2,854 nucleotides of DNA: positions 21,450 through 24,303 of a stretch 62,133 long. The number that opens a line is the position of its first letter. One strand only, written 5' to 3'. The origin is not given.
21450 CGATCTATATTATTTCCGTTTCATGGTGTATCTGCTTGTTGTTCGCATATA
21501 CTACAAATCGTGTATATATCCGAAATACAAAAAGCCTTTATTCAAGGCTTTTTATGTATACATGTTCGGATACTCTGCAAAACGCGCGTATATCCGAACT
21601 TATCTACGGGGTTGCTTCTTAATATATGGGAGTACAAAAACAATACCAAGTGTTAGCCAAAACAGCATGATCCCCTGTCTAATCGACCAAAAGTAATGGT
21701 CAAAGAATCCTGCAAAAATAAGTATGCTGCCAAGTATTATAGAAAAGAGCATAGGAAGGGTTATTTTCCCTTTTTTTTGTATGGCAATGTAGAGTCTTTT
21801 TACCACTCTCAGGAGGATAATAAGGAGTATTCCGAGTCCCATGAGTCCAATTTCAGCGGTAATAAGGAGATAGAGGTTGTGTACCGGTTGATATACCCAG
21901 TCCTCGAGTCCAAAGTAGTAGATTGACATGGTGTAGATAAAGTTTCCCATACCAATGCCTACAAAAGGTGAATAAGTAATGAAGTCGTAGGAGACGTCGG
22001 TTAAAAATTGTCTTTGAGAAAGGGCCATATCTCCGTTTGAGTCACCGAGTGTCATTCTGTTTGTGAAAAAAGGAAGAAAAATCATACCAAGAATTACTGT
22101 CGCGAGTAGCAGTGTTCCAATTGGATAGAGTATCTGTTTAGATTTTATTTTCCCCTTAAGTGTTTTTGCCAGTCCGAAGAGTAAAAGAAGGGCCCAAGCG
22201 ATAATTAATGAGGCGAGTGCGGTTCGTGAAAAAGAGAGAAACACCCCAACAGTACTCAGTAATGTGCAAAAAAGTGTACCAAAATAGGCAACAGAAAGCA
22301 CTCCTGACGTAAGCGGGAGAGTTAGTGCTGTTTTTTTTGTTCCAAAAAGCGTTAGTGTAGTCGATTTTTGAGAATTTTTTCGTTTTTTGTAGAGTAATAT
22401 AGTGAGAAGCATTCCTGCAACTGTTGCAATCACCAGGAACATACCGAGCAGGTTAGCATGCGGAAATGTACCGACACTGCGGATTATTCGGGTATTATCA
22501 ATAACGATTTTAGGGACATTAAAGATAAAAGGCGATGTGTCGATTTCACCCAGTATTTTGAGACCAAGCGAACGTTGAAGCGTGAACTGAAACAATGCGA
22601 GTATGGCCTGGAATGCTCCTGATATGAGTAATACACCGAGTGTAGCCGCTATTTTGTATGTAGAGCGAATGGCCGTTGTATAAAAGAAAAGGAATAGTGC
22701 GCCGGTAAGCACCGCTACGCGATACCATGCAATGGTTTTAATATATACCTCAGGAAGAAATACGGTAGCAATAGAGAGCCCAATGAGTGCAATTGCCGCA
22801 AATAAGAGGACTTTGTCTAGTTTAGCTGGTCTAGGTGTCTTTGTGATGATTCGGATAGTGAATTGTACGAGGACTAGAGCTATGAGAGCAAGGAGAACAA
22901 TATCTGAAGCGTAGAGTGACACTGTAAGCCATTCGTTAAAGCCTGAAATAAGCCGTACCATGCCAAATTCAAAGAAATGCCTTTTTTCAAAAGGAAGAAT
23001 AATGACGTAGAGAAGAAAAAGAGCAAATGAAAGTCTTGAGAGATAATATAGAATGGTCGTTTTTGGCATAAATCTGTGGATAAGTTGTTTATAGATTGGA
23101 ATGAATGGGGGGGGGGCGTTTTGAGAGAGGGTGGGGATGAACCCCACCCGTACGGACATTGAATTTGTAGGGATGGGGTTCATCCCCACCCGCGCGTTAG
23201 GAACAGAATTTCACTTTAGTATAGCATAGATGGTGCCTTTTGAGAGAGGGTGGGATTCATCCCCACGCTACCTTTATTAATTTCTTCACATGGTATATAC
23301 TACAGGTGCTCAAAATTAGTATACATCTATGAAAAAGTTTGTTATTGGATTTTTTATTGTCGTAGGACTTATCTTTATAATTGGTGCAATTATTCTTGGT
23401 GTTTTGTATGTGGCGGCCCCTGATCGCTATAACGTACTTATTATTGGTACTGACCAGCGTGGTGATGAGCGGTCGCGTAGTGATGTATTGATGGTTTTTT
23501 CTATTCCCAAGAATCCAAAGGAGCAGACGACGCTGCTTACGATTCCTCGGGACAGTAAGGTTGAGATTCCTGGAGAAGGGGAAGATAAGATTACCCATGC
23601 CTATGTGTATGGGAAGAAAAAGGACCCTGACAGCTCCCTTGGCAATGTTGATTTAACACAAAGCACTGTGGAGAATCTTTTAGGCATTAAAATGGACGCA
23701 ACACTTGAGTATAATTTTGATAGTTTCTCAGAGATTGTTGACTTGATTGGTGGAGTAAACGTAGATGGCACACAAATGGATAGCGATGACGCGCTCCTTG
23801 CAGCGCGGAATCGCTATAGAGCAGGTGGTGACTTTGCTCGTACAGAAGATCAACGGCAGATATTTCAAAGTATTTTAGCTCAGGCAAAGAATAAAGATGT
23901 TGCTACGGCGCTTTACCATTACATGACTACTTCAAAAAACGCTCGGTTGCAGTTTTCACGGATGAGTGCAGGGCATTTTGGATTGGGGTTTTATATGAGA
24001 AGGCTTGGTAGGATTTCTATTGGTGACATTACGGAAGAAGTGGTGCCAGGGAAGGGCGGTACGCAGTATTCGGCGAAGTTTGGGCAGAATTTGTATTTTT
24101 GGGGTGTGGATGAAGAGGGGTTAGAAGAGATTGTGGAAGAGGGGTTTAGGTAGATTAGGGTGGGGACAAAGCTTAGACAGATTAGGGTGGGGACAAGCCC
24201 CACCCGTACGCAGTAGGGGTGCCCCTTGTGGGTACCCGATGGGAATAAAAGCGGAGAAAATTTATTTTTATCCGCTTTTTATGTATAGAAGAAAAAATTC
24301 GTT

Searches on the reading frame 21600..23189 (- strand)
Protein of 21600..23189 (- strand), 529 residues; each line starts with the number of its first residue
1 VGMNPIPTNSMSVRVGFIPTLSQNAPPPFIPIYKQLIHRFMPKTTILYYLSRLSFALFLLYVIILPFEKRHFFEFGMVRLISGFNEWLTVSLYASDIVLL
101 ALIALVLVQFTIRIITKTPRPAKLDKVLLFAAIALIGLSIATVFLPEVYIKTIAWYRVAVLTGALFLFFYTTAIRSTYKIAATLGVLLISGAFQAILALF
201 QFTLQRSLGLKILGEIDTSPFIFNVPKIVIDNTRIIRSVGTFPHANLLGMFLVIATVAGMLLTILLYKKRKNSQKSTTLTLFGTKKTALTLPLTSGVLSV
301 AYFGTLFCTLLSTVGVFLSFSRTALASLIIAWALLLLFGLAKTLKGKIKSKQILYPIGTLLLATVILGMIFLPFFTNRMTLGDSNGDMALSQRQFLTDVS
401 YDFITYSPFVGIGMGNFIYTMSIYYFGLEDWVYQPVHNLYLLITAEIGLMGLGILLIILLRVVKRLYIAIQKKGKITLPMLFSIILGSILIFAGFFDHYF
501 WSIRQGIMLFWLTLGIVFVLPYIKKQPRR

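Call 7: search_protein_families(library=pfam, proteins=[window:21600-23189:-])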
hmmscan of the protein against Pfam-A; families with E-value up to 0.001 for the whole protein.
window:21600-23189:- (529 aa): 1 family
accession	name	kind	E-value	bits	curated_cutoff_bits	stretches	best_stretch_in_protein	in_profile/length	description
PF04932.20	Wzy_C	-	5.4e-15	55.9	31.7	1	308-455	2-148/149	O-Antigen ligase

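Call 10: find_related_loci(query=window:21600-23189:-, collection=genome_contigs, flank=10000)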
Query window:21600-23189:- (529 aa) in genome_contigs; peptide patterns used: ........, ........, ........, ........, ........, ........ (x = any residue, [..] = any of these).
104 stretches matched a pattern; 17 encode a relative of the query (tblastn E <= 1e-3); 17 distinct loci.
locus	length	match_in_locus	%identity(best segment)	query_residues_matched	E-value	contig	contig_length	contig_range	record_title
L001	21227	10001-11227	32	60-517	2e-45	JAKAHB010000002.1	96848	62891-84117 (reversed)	MAG: bacterium isolate WY2.bin78 NODE_297_length_96848_cov_2.103618, whole genome shotgun sequence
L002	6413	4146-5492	31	36-517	5e-44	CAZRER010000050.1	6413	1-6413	MAG TPA_asm: uncultured Bdellovibrionales bacterium isolate SRP163575_co2_298 genome assembly, contig: NODE_16107_length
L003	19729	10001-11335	31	66-517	2e-42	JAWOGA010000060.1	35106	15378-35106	MAG: Candidatus Moraniibacteriota bacterium isolate BLK6-3.bin.191 k191_1734859, whole genome shotgun sequence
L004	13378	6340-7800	29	58-519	9e-43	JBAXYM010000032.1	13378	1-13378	MAG: Patescibacteria group bacterium isolate SO_2016_CLC_T1_18 scaffold04297_PH3_Jul14_2016, whole genome shotgun sequen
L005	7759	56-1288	33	88-525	6e-38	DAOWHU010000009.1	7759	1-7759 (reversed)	MAG TPA_asm: bacterium isolate CSMAG_2025 CSMAG_2025_k141_5015162_length_7759_cov_8.0000, whole genome shotgun sequence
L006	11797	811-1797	31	186-519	4e-37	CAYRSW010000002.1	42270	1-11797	MAG TPA_asm: uncultured Candidatus Saccharibacteria bacterium isolate SRP068000_co4_466 genome assembly, contig: NODE_49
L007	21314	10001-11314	31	56-517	5e-36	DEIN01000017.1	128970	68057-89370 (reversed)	MAG TPA_asm: Patescibacteria group bacterium UBA2773 UBA2773_contig_17178, whole genome shotgun sequence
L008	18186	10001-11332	32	62-517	8e-40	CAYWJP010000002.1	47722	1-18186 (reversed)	MAG TPA_asm: uncultured Bdellovibrionales bacterium isolate binchicken_co181_601 genome assembly, contig: NODE_842_lengt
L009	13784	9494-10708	31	54-460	1e-31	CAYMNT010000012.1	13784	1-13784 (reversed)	MAG TPA_asm: uncultured Bdellovibrionales bacterium isolate SRP144503_co3_323 genome assembly, contig: NODE_1070_length_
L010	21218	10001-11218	29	174-525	2e-30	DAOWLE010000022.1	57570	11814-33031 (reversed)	MAG TPA_asm: bacterium isolate CSMAG_2113 CSMAG_2113_k141_331582_length_57570_cov_24.8928, whole genome shotgun sequence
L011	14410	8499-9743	27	50-513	2e-28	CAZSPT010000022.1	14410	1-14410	MAG TPA_asm: uncultured Gammaproteobacteria bacterium isolate SRP141376_co1_367 genome assembly, contig: NODE_8253_lengt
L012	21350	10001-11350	32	66-529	1e-42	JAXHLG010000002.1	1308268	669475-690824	MAG: Candidatus Moraniibacteriota bacterium isolate Salar_de_Ascotan_soil_MAG_ASO1 contig_5779_polypolish, whole genome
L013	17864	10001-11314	26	61-517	6e-21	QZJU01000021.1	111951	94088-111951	MAG: Candidatus Parcubacteria bacterium isolate SURF_31 contig-100_110_length_111951_read_count_18409855, whole genome s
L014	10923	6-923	27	187-527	1e-20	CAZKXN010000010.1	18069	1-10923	MAG TPA_asm: uncultured Gammaproteobacteria bacterium isolate binchicken_co266_140 genome assembly, contig: NODE_5081_le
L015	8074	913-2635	26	183-519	3e-16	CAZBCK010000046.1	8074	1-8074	MAG TPA_asm: uncultured Candidatus Saccharibacteria bacterium isolate binchicken_co256_1022 genome assembly, contig: NOD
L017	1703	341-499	44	463-517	1e-7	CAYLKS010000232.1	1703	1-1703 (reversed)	MAG TPA_asm: uncultured bacterium isolate binchicken_co256_502 genome assembly, contig: NODE_287416_length_1703_cov_16.0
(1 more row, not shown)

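Call 28: search_protein_families(library=pfam, proteins=[L015:2195-2704:+, L015:2955-3737:+, L015:3727-4059:+, L015:4727-5860:+, L006:1852-2454:+, L006:2461-2943:+, L006:2950-3708:+, L006:3861-4331:+, L006:4328-5071:+, L006:5859-6692:+])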
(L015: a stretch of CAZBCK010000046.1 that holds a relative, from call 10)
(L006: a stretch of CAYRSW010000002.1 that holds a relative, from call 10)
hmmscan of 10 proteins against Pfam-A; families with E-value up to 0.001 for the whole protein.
L015:2195-2704:+ (169 aa): 1 family
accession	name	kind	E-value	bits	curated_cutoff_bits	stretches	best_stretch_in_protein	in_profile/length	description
PF04932.20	Wzy_C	-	9.9e-10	38.8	31.7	1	4-146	33-149/149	O-Antigen ligase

L015:2955-3737:+ (260 aa): 5 families
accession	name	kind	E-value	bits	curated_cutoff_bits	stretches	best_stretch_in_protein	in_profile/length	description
PF13274.11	SocA_Panacea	-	8.1e-18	65.8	25.7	1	122-230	1-112/113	Antitoxin SocA-like, Panacea domain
PF01381.28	HTH_3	-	2.6e-15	56.6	23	1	9-61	1-53/55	Helix-turn-helix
PF12844.13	HTH_19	-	7.1e-10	39.1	30.2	1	9-68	4-63/64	Helix-turn-helix domain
PF13560.12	HTH_31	-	9.6e-08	32.7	27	1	5-60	2-58/64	Helix-turn-helix domain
PF13443.12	HTH_26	-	0.00023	21.8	22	1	9-64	2-58/63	Cro/C1-type HTH DNA-binding domain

L015:3727-4059:+ (110 aa): 0 families

L015:4727-5860:+ (377 aa): 0 families

L006:1852-2454:+ (200 aa): 1 family
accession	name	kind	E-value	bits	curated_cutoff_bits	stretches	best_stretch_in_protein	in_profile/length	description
PF01797.21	Y1_Tnp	-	1.4e-09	38.5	23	1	119-179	62-121/121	Transposase IS200 like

L006:2461-2943:+ (160 aa): 1 family
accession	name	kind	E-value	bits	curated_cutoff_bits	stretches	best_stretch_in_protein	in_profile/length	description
PF02542.21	YgbB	-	3.2e-63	213.2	26.7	1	5-158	1-154/155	YgbB family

L006:2950-3708:+ (252 aa): 3 families
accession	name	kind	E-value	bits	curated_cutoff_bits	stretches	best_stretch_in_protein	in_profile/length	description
PF01128.25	IspD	-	4.1e-56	190.6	27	2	113-248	85-220/221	2-C-methyl-D-erythritol 4-phosphate cytidylyltransferase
PF12804.13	NTP_transf_3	-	4.1e-09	37.3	27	1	4-159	1-124/160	MobA-like NTP transferase domain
PF02348.25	CTP_transf_3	-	1.2e-05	25.7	22.6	0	4-114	2-108/217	Cytidylyltransferase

L006:3861-4331:+ (156 aa): 0 families

L006:4328-5071:+ (247 aa): 2 families
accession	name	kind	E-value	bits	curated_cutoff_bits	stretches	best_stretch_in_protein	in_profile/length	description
PF12706.13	Lactamase_B_2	-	1.9e-20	73.8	27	1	31-211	3-200/200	Beta-lactamase superfamily domain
PF00753.33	Lactamase_B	-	2e-06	28.3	22.7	1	17-71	4-64/196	Metallo-beta-lactamase superfamily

L006:5859-6692:+ (277 aa): 0 families

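Call 29: search_protein_families(library=pfam, proteins=[L004:8463-9905:+, L004:4007-5536:-, L004:3821-4963:+, L004:1370-3235:-, L004:10144-10551:+, L004:10161-10799:-, L004:11203-11856:-, L015:6121-8055:+, L006:5130-5705:-, L006:7158-7916:-])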
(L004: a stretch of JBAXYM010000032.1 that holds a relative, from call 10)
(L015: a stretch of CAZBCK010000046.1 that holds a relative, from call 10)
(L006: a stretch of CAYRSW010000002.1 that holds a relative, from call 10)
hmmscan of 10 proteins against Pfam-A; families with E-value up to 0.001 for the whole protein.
L004:8463-9905:+ (480 aa): 4 families
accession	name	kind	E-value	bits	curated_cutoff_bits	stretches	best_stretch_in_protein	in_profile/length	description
PF01743.26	PolyA_pol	-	3.2e-38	131.4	23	1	21-148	1-125/126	Poly A polymerase head domain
PF12627.12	PolyA_pol_RNAbd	-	8.1e-23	80.4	22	1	177-237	2-62/64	Probable RNA and SrmB- binding site of polymerase A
PF13735.12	tRNA_NucTran2_2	-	1.2e-10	42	27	1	304-442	24-147/149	tRNA nucleotidyltransferase domain 2 putative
PF01966.28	HD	-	1.9e-09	38.3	22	1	267-366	25-113/116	HD domain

L004:4007-5536:- (509 aa): 10 families
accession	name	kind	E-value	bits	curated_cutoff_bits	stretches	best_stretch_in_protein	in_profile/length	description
PF01078.27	Mg_chelatase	-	4.3e-95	317.4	20.3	1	194-399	1-205/207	Magnesium chelatase, subunit ChlI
PF13541.12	ChlI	-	5.1e-46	155.9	27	1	20-141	1-119/121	Subunit ChlI of Mg-chelatase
PF13335.12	Mg_chelatase_C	-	1.2e-33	115.9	26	1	407-503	1-94/94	Magnesium chelatase, subunit ChlI C-terminal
PF07728.20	AAA_5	-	1.6e-08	35.1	22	0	301-354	67-125/139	AAA domain (dynein-related subfamily)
PF00493.29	MCM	-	3.2e-08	33.4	23.3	1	293-391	114-202/224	MCM P-loop domain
PF00158.32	Sigma54_activat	-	1.9e-06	28.1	20.2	0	203-237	10-44/168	Sigma-54 interaction domain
PF05496.18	RuvB_N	-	1e-05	25.8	27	0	199-239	10-57/159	Holliday junction DNA helicase RuvB P-loop domain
PF00004.35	AAA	-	7.3e-05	23.7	21.2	1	218-237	1-20/131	ATPase family associated with various cellular activities (AAA)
PF13191.12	AAA_16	-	0.00011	23.2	32.6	1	202-241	10-50/167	AAA ATPase domain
PF20030.5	bpMoxR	-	0.00092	18.8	27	0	196-239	13-55/205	MoxR domain in the MoxR-vWA-beta-propeller ternary systems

L004:3821-4963:+ (380 aa): 0 families

L004:1370-3235:- (621 aa): 9 families
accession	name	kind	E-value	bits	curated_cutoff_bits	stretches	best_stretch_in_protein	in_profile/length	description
PF01434.24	Peptidase_M41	-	6.9e-68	228.7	29.9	1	433-616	5-189/191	Peptidase family M41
PF00004.35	AAA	-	1.4e-45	155.4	21.2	1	216-348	1-130/131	ATPase family associated with various cellular activities (AAA)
PF17862.7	AAA_lid_3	-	2.1e-12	46.8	27.2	1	371-413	1-43/45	AAA+ lid domain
PF06480.20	FtsH_ext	-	1.8e-07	31.8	25.5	1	19-94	2-70/103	FtsH Extracellular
PF07728.20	AAA_5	-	2.2e-05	24.9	22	1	215-337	1-137/139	AAA domain (dynein-related subfamily)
PF20720.3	nSTAND3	-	0.00019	21.6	27.2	0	216-363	20-153/155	Novel STAND NTPase 3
PF13191.12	AAA_16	-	0.00038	21.4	32.6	0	209-239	20-50/167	AAA ATPase domain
PF06068.19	TIP49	-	0.00044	20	23.8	1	206-250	46-89/347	TIP49 P-loop domain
PF05496.18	RuvB_N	-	0.00055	20.2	27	0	214-284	34-96/159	Holliday junction DNA helicase RuvB P-loop domain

L004:10144-10551:+ (135 aa): 0 families

L004:10161-10799:- (212 aa): 3 families
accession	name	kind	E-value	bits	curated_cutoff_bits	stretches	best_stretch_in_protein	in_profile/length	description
PF00730.31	HhH-GPD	-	3.9e-26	91.9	26.2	1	37-170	2-106/108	HhH-GPD superfamily base excision DNA repair protein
PF00633.29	HHH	-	4.5e-07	29.8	24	1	101-129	1-29/30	Helix-hairpin-helix motif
PF10576.14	EndIII_4Fe-2S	-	0.00012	22.6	20.5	1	190-206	1-17/17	Iron-sulfur binding domain of endonuclease III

L004:11203-11856:- (217 aa): 1 family
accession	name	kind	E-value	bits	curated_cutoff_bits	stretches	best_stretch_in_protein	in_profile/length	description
PF01944.22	SpoIIM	-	1.3e-33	116.7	26.9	1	43-211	1-163/163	Stage II sporulation protein M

L015:6121-8055:+ (644 aa): 0 families

L006:5130-5705:- (191 aa): 0 families

L006:7158-7916:- (252 aa): 2 families
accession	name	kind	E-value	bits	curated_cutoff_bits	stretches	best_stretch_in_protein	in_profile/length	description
PF19420.4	DDAH_eukar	-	2.5e-14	53.6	23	1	29-247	26-285/291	N,N dimethylarginine dimethylhydrolase, eukaryotic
PF02274.22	ADI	-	1.9e-13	50.6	22.8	1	108-194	183-275/377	Arginine deiminase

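Call 62: find_homologous_proteins(query=window:21600-23189:-, max_evalue=1e-20)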
Query window:21600-23189:- (529 aa): 22 proteins with E <= 1e-20 among 8000 candidates.
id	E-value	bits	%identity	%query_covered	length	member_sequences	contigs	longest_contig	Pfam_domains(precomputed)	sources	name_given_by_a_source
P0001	0.0e+0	1021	100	92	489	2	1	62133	PF04932.21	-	-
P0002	1.2e-44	171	31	85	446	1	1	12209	PF04932.21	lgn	-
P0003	1.0e-43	168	32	91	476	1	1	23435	PF04932.21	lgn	-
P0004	1.1e-42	165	33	87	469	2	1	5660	PF04932.21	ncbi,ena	-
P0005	1.0e-38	152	30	88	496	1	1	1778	PF04932.21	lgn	-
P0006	9.4e-38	149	30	87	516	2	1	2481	PF04932.21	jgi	-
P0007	1.6e-35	141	31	66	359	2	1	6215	PF04932.21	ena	-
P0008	2.7e-35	141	33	39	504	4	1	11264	PF04932.21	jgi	jgi:O-antigen ligase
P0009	3.7e-35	140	29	89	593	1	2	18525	PF04932.21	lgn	-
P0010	1.1e-34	139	34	65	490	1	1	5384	PF04932.21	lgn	-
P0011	2.1e-33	134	34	64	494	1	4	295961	PF04932.21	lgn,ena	-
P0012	3.8e-32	130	27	89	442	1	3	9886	PF04932.21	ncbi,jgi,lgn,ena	-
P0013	1.2e-31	129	31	86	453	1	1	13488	PF04932.21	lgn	-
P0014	1.7e-31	128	29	88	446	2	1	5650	PF04932.21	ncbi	-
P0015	7.0e-31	126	33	25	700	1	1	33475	PF04932.21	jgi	-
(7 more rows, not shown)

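Call 64: find_related_loci(query=L010:1487-2359:-, collection=genome_contigs, flank=10000)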
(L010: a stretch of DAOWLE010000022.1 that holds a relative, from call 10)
Query L010:1487-2359:- (290 aa) in genome_contigs; peptide patterns used: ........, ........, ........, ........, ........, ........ (x = any residue, [..] = any of these).
325 stretches matched a pattern; 12 encode a relative of the query (tblastn E <= 1e-3); 12 distinct loci.
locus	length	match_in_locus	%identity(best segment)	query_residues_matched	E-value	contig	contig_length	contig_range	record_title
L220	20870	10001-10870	100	1-290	0e+0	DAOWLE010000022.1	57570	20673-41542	MAG TPA_asm: bacterium isolate CSMAG_2113 CSMAG_2113_k141_331582_length_57570_cov_24.8928, whole genome shotgun sequence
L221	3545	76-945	94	1-290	0e+0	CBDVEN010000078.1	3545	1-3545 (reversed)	MAG TPA_asm: uncultured bacterium isolate SRR22302359_binner13_Refined_43 genome assembly, contig: ERZ25073601.12839, wh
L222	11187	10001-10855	42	3-285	2e-63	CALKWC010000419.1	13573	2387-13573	MAG TPA_asm: uncultured Marinilabiliales bacterium isolate SRR5894287_bin.66_CONCOCT_v1.1_MAG genome assembly, contig: E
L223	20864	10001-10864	40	4-288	4e-60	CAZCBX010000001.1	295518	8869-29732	MAG TPA_asm: uncultured Bdellovibrionales bacterium isolate SRP063590_co1_62 genome assembly, contig: NODE_23_length_295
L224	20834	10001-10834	39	3-284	1e-58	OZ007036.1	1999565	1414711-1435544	MAG: Butyricicoccus sp. isolate metabat2_pooled_hifiasm.295 MAG genome assembly, chromosome: 1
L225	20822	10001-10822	39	6-285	1e-58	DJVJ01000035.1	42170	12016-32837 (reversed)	MAG TPA_asm: Bacillales bacterium UBA6259 UBA6259_contig_138130, whole genome shotgun sequence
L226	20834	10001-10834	39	3-284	2e-57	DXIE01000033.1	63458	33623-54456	MAG TPA_asm: Candidatus Butyricicoccus avistercoris isolate CHK193-4272 CHK193__C175724_L63458_SAMEA5754837, whole genom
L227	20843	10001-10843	38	3-285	7e-57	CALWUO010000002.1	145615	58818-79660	MAG: uncultured Butyricicoccus sp. isolate BRZ_IR__bin45 genome assembly, contig: BRZ_IR__NODE_87_length_145615_cov_20.7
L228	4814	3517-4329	32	26-288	4e-44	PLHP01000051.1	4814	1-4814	MAG: Acidobacteriaceae bacterium isolate bog_207 73.20110800_S1M.73_contig_13420, whole genome shotgun sequence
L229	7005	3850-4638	33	33-288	9e-44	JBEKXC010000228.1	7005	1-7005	MAG: Terriglobales bacterium isolate SPRUCE 642 SPRUCE_642_228, whole genome shotgun sequence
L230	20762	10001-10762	30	40-285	1e-32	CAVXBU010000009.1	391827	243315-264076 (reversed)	MAG: uncultured Acidobacteriaceae bacterium isolate MFD03399.bin.2.64 genome assembly, contig: contig_21740, whole genom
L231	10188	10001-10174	44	37-97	2e-7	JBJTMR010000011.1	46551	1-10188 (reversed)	MAG: Bdellovibrio sp. isolate samp_4452_concoct_254 samp_4452_113160, whole genome shotgun sequence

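Call 74: find_encoding_contigs(protein=P0011, flank=10000, max_places=3)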
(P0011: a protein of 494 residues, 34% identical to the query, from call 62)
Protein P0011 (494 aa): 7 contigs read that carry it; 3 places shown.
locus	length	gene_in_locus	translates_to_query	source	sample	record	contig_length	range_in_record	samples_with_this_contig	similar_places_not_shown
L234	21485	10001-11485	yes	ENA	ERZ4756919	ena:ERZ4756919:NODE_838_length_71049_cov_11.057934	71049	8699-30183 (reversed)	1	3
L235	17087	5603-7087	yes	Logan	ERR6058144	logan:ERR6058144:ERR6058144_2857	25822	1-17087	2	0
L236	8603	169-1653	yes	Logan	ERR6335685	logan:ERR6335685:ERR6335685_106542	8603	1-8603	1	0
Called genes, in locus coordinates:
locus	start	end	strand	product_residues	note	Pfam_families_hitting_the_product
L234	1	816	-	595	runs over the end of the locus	PF04760:IF2_N, PF00009:GTP_EFTU, PF00071:Ras (weak), PF01926:MMR_HSR1, PF08477:Roc (weak), PF22042:EF-G_D2, PF03144:GTP_EFTU_D2 (faint), PF11987:IF-2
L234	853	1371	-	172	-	PF14584:DUF4446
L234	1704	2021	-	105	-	-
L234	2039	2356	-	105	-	-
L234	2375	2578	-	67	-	PF24250:HVO_2718 (weak), PF13560:HTH_31, PF12844:HTH_19, PF01381:HTH_3, PF13443:HTH_26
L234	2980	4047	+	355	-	PF00239:Resolvase, PF07508:Recombinase, PF13408:Zn_ribbon_recom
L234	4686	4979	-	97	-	-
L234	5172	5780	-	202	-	-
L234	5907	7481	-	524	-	PF01743:PolyA_pol, PF12627:PolyA_pol_RNAbd, PF01966:HD, PF13735:tRNA_NucTran2_2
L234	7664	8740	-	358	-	PF01820:Dala_Dala_lig_N, PF01071:GARS_A (weak), PF02786:CPSase_L_D2, PF02222:ATP-grasp (faint), PF02655:ATP-grasp_3 (weak), PF07478:Dala_Dala_lig_C, PF13535:ATP-grasp_4 (faint)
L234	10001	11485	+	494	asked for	PF04932:Wzy_C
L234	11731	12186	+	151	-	PF12762:DDE_Tnp_IS1595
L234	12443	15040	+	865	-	PF00515:TPR_1 (faint), PF07719:TPR_2 (faint), PF12895:ANAPC3 (faint), PF13174:TPR_6 (faint), PF13181:TPR_8 (faint), PF21033:RMD1-3, PF13414:TPR_11 (weak), PF13431:TPR_17 (weak), +5 more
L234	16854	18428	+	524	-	PF08529:NusA_N, PF00575:S1, PF13184:KH_NusA_1st, PF26594:KH_NusA_2nd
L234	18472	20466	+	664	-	PF03030:H_PPase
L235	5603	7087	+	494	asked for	PF04932:Wzy_C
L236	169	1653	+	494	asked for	PF04932:Wzy_C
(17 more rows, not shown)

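Call 75: find_encoding_contigs(protein=P0003, flank=10000, max_places=3)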
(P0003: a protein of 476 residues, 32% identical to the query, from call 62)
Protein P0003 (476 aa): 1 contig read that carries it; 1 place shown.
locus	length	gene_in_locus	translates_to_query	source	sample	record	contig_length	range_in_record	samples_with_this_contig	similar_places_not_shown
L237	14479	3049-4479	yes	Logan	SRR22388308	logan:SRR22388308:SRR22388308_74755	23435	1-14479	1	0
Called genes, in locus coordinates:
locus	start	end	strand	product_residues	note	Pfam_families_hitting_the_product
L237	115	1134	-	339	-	PF07992:Pyr_redox_2, PF13738:Pyr_redox_3, PF00070:Pyr_redox (weak)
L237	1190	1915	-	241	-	PF08713:DNA_alkylation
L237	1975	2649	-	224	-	PF20221:DUF6580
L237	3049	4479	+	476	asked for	PF04932:Wzy_C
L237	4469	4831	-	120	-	-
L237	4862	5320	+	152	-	PF01066:CDP-OH_P_transf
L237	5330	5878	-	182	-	PF01864:CarS-like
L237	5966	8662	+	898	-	PF00690:Cation_ATPase_N, PF00122:E1-E2_ATPase, PF13246:Cation_ATPase, PF00702:Hydrolase, PF08282:Hydrolase_3 (weak), PF00689:Cation_ATPase_C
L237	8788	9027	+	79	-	PF04014:MazE_antitoxin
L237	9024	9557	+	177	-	PF14584:DUF4446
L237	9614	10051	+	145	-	PF04519:Bactofilin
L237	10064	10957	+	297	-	PF00781:DAGK_cat, PF19279:YegS_C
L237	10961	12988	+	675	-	PF04760:IF2_N, PF00009:GTP_EFTU, PF00071:Ras (faint), PF01926:MMR_HSR1, PF22042:EF-G_D2, PF03144:GTP_EFTU_D2 (faint), PF11987:IF-2, PF14578:GTP_EFTU_D4 (weak)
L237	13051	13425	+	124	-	PF02033:RBFA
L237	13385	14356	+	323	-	PF01368:DHH, PF02272:DHHA1 (weak)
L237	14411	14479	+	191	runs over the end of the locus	PF00574:CLP_protease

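Call 89: search_protein_families(library=phrogs, proteins=[window:21600-23189:-], max_evalue=0.00001)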
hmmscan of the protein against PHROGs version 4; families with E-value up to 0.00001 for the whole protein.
window:21600-23189:- (529 aa): 0 families

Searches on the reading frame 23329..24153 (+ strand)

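Call 7: search_protein_families(library=pfam, proteins=[window:23329-24153:+])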
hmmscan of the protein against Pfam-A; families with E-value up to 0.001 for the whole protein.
window:23329-24153:+ (274 aa): 1 family
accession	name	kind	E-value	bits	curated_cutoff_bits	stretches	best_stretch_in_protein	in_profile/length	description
PF03816.19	LytR_cpsA_psr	-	3.9e-24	86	24.6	1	50-148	1-91/150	LytR_cpsA_psr family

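Call 89: search_protein_families(library=phrogs, proteins=[window:23329-24153:+], max_evalue=0.00001)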
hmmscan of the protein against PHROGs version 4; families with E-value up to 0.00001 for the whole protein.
window:23329-24153:+ (274 aa): 0 families
